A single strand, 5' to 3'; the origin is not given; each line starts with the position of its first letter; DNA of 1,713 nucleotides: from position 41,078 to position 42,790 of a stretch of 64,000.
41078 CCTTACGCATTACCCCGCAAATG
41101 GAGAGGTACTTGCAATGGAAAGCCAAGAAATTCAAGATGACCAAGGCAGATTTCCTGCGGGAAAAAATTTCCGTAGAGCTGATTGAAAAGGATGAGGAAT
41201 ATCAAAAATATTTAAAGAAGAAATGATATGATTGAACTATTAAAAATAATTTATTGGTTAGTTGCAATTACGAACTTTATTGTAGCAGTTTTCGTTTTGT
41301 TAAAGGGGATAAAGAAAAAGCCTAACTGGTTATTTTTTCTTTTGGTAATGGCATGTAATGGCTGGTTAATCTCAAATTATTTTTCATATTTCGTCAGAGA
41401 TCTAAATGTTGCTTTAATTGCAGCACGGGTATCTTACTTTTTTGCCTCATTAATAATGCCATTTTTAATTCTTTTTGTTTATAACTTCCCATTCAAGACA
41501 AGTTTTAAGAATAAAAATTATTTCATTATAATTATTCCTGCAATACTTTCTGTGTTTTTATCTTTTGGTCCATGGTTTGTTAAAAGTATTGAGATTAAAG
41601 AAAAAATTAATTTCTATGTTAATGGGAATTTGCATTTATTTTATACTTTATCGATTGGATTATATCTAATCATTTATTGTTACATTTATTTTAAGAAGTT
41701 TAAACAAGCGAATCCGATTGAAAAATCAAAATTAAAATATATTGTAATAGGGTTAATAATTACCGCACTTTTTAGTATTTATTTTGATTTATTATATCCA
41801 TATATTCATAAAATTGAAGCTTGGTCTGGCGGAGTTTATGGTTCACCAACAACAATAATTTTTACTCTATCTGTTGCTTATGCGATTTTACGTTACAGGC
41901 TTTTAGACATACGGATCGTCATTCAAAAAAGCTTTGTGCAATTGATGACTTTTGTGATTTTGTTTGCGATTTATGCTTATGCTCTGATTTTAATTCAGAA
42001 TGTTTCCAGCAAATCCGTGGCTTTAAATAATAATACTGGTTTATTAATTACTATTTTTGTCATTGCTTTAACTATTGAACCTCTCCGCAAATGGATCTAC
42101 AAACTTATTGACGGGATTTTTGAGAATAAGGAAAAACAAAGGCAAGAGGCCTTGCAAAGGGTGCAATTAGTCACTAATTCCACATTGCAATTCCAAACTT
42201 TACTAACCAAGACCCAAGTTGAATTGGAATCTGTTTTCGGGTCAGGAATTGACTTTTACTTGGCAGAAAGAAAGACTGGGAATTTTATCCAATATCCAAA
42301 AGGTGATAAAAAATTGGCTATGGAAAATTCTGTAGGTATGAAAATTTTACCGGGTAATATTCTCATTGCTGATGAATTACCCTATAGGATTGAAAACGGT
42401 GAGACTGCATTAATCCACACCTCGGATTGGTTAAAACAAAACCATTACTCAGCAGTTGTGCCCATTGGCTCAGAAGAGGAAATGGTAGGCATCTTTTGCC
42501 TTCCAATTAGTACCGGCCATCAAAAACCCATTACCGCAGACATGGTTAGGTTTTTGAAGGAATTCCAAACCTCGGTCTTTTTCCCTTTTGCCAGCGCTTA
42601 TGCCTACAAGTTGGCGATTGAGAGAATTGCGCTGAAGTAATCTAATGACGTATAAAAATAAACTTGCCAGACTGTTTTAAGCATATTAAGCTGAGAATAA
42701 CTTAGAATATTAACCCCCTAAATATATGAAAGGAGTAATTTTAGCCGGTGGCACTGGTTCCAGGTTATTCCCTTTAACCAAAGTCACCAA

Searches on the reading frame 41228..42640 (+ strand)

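Call 46: search_protein_families(library=pfam, proteins=[window:41228-42640:+], max_evalue=0.00001)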
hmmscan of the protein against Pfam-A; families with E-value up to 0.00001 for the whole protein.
window:41228-42640:+ (470 aa): 1 family
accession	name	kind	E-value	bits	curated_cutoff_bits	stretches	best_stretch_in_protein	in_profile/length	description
PF16927.11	HisKA_7TM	-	1.9e-10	41.4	28.6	1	9-228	2-222/224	N-terminal 7TM region of histidine kinase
